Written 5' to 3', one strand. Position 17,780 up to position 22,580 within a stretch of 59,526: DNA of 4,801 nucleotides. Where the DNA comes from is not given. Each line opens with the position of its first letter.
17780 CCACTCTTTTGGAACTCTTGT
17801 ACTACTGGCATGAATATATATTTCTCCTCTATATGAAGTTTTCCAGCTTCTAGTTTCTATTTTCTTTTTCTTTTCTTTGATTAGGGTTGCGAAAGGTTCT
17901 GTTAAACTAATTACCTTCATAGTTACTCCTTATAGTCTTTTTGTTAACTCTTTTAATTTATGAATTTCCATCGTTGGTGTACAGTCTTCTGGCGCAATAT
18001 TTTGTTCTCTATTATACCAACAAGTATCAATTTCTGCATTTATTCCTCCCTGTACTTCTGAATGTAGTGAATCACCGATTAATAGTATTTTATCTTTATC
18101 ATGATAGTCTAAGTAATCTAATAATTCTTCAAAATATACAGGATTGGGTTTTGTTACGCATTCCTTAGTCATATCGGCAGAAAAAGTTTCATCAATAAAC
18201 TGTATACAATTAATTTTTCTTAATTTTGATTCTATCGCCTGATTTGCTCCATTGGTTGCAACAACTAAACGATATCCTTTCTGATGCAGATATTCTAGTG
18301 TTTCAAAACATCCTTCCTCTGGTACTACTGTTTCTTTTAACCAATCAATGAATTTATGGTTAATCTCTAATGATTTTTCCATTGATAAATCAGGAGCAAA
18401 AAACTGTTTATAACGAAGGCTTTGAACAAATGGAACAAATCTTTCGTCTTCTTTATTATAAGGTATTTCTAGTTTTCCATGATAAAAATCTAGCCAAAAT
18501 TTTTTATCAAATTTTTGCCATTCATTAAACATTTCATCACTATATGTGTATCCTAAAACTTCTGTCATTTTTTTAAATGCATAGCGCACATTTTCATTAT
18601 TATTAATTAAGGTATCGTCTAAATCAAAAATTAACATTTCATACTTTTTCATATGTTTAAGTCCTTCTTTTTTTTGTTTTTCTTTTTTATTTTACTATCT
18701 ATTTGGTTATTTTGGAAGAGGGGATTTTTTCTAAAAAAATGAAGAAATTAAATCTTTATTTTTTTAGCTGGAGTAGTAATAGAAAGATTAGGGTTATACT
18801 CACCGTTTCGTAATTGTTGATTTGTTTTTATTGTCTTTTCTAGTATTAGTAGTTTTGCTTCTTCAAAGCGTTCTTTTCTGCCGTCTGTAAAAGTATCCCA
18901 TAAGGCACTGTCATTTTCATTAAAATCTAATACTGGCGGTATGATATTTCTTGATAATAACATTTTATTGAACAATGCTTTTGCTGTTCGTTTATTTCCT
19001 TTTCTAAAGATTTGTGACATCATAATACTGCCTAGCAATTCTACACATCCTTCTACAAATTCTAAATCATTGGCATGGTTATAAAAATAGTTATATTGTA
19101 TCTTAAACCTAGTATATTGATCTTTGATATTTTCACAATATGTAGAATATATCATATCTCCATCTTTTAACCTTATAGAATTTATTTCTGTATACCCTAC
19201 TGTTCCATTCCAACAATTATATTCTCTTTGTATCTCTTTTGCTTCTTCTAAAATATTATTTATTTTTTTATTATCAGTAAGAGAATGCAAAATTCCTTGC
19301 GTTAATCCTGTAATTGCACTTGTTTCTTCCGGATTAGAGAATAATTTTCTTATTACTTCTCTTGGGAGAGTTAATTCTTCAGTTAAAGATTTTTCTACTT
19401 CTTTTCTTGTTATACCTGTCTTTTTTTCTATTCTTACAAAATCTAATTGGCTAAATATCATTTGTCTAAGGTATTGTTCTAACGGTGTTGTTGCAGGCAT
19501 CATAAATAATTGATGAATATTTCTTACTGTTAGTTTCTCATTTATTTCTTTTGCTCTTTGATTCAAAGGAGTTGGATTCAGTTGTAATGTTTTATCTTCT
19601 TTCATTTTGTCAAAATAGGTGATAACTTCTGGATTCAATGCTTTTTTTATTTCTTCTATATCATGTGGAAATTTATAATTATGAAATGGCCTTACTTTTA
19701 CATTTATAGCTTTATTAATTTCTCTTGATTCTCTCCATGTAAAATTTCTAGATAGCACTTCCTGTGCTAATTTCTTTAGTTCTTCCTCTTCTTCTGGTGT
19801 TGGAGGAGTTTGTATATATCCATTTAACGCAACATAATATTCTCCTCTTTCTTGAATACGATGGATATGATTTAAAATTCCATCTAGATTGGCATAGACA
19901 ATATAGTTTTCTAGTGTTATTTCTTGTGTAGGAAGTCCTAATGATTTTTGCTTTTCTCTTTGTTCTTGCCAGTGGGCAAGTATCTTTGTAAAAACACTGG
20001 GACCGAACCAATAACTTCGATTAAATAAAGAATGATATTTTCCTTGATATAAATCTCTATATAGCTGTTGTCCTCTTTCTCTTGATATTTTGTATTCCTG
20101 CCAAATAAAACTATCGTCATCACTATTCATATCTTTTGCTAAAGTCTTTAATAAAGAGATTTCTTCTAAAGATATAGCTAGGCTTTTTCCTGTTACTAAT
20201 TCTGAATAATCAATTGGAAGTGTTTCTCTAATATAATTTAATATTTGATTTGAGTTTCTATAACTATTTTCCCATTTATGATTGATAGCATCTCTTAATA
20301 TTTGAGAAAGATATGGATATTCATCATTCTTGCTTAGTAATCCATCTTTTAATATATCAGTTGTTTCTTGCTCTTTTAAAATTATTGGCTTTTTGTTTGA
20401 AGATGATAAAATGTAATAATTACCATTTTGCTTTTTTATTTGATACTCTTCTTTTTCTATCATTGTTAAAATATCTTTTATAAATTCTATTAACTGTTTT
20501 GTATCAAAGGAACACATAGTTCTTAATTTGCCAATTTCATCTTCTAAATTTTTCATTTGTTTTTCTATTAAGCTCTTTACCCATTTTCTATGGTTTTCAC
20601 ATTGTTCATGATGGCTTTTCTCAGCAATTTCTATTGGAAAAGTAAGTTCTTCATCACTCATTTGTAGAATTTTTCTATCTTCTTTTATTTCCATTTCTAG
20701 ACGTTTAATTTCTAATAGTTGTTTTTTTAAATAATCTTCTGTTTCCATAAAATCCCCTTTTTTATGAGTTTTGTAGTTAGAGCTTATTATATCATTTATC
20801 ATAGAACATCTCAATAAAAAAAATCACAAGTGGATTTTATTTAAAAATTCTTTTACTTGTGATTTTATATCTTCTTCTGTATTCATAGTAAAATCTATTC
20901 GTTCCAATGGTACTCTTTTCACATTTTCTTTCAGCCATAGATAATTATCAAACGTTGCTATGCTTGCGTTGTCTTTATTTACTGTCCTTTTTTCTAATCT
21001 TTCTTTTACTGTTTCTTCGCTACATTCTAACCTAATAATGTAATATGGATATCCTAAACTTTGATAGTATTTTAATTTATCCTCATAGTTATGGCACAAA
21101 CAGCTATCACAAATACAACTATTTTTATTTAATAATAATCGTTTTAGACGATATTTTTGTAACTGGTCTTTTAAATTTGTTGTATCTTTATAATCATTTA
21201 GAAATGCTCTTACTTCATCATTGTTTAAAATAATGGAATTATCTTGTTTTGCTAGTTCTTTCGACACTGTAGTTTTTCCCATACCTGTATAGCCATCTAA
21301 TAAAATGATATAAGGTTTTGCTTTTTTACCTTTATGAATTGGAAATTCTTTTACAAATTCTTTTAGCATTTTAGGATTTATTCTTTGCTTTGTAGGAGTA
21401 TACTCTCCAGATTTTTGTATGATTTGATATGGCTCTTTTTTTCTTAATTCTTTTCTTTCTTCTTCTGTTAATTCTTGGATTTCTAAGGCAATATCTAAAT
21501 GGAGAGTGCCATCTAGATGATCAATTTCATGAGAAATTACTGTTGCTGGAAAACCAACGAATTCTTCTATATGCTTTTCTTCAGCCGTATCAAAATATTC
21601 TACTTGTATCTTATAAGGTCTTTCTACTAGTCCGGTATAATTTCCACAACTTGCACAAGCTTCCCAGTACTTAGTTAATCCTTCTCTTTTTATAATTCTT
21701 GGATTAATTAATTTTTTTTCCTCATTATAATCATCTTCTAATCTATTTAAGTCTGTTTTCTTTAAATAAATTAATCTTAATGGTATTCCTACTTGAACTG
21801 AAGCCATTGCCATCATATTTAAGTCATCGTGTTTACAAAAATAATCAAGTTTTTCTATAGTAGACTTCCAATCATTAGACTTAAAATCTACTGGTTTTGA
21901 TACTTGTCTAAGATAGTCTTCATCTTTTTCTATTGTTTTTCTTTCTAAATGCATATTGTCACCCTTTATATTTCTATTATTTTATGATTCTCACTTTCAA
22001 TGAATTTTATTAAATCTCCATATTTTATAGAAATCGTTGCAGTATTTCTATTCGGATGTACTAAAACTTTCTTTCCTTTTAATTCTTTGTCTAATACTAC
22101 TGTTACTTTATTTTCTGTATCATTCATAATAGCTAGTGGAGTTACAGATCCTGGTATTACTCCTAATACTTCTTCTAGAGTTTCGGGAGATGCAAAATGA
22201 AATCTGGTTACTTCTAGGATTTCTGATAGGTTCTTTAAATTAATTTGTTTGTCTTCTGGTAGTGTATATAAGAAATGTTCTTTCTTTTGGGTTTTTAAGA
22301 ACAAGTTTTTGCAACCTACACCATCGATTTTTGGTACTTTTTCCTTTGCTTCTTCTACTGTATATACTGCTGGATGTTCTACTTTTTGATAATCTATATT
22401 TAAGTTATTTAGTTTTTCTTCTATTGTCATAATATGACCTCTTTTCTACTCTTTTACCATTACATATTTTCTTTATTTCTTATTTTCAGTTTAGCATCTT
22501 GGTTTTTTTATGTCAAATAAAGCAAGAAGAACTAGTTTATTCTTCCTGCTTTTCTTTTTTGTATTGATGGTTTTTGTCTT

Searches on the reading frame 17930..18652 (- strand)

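Call 61: search_protein_families(library=pfam, proteins=[window:17930-18652:-], max_evalue=0.001)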
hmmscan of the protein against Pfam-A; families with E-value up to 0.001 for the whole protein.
window:17930-18652:- (240 aa): 5 families
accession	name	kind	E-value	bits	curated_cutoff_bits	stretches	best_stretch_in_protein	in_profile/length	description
PF13419.12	HAD_2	-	7.4e-21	75.5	23.8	1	7-212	1-177/178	Haloacid dehalogenase-like hydrolase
PF00702.32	Hydrolase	-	9.9e-16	59.1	26.4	1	7-206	4-190/191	haloacid dehalogenase-like hydrolase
PF12710.13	HAD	-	4.9e-07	30.8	27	1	8-196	2-182/189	haloacid dehalogenase-like hydrolase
PF13242.12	Hydrolase_like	-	1.2e-06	28.8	22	1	167-216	3-51/75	HAD-hyrolase-like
PF08645.17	PNK3P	-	0.00057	20.1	22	0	113-149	32-68/161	Polynucleotide kinase 3 phosphatase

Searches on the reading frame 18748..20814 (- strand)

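Call 6: search_protein_families(library=phrogs, proteins=[window:18748-20814:-], max_evalue=0.001)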
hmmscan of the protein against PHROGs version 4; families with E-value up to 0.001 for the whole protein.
window:18748-20814:- (688 aa): 0 families

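Call 8: search_protein_families(library=ncbifam, proteins=[window:18748-20814:-], max_evalue=0.001)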
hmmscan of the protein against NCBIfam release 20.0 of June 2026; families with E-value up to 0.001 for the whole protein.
window:18748-20814:- (688 aa): 0 families

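Call 50: search_protein_families(library=padloc, proteins=[window:18748-20814:-], max_evalue=0.01)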
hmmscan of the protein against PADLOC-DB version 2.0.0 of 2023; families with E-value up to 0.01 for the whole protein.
window:18748-20814:- (688 aa): 1 family
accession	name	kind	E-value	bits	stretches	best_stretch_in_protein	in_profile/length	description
PDLC04838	PDC-S04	-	0.00052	17.8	1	559-622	100-165/209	-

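Call 61: search_protein_families(library=pfam, proteins=[window:18748-20814:-], max_evalue=0.001)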
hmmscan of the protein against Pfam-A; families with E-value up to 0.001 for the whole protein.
window:18748-20814:- (688 aa): 1 family
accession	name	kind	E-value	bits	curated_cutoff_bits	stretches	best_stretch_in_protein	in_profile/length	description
PF02661.23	Fic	-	0.00085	20.6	24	0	578-619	53-93/93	Fic/DOC family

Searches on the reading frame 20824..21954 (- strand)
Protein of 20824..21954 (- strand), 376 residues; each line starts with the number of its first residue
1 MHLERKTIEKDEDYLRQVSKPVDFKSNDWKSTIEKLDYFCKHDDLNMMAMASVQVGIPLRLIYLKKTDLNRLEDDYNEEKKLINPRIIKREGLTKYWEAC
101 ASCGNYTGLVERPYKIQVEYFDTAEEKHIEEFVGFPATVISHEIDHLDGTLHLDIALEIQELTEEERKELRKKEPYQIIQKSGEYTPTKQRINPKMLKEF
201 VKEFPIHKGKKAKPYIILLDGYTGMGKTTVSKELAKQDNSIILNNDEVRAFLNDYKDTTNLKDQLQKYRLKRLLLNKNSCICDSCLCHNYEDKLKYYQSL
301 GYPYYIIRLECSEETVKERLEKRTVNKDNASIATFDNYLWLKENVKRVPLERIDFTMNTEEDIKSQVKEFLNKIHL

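Call 6: search_protein_families(library=phrogs, proteins=[window:20824-21954:-], max_evalue=0.001)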
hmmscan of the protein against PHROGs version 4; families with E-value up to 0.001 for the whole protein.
window:20824-21954:- (376 aa): 7 families
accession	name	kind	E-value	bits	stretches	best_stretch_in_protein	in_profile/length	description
phrog_2890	-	other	4.6e-24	85.6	1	5-155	3-146/150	peptide deformylase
phrog_761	-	other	1.4e-08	35.8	1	210-374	15-214/362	thymidylate kinase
phrog_505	-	other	4.3e-07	30.7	1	215-327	3-127/295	polynucleotide kinase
phrog_2071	-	other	2.3e-06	28.6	1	210-354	12-135/282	ATPase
phrog_10255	-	other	4.2e-05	24.4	1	216-268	3-54/230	kinase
phrog_6931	-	unknown function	0.00017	21.9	1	187-325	158-310/343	-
phrog_168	-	DNA, RNA and nucleotide metabolism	0.00095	19.9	0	184-237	14-65/314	clamp loader of DNA polymerase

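Call 8: search_protein_families(library=ncbifam, proteins=[window:20824-21954:-], max_evalue=0.001)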
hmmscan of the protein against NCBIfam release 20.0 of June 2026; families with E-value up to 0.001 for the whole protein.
window:20824-21954:- (376 aa): 12 families
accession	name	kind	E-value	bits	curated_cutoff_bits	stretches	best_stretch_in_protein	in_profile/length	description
TIGR00079.1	pept_deformyl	equivalog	2.4e-23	82.4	103.95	1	8-160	5-151/161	peptide deformylase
NF001159.1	PRK00150.1-3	subfamily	2.1e-20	72.9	125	1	14-161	12-155/167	peptide deformylase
NF006670.0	PRK09218.1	equivalog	1.1e-12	48.1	162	1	6-151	3-135/136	peptide deformylase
NF009484.0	PRK12846.1-5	equivalog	1.1e-09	38.3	190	1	12-153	11-144/165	peptide deformylase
NF004041.0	PRK05541.1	subfamily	5.4e-07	29.8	127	1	211-326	4-125/176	adenylyl-sulfate kinase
NF038208.1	garosamine_AAA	equivalog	7.1e-05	22.5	170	0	216-251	2-38/167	Gar/GrdA family gentamicin resistance ATP-binding protein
NF008995.0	PRK12338.1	equivalog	0.00029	20.3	434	0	212-251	2-42/319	hypothetical protein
TIGR03574.1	selen_PSTK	equivalog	0.00041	19.9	290.5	1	216-329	1-122/249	L-seryl-tRNA(Sec) kinase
NF003259.0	PRK04220.1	equivalog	0.00053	19.5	343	0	155-249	39-128/306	2-phosphoglycerate kinase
NF005255.0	PRK06762.2-2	equivalog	0.00054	20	140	0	215-353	4-144/163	hypothetical protein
TIGR00064.1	ftsY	equivalog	0.00064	19.1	260.7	0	151-237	15-106/279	signal recognition particle-docking protein FtsY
NF009483.0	PRK12846.1-4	equivalog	0.00088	18.9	267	0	98-157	98-157/193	peptide deformylase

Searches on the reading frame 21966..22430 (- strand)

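Call 8: search_protein_families(library=ncbifam, proteins=[window:21966-22430:-], max_evalue=0.001)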
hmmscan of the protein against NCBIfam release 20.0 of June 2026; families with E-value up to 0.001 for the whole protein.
window:21966-22430:- (154 aa): 2 families
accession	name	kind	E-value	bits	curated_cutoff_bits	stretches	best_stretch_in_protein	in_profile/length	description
TIGR00011.1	YbaK_EbsC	equivalog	2.9e-10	40.1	153.25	1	9-151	9-151/152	Cys-tRNA(Pro) deacylase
NF006625.0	PRK09194.1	equivalog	1.3e-07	30.9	558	1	13-125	248-355/559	proline--tRNA ligase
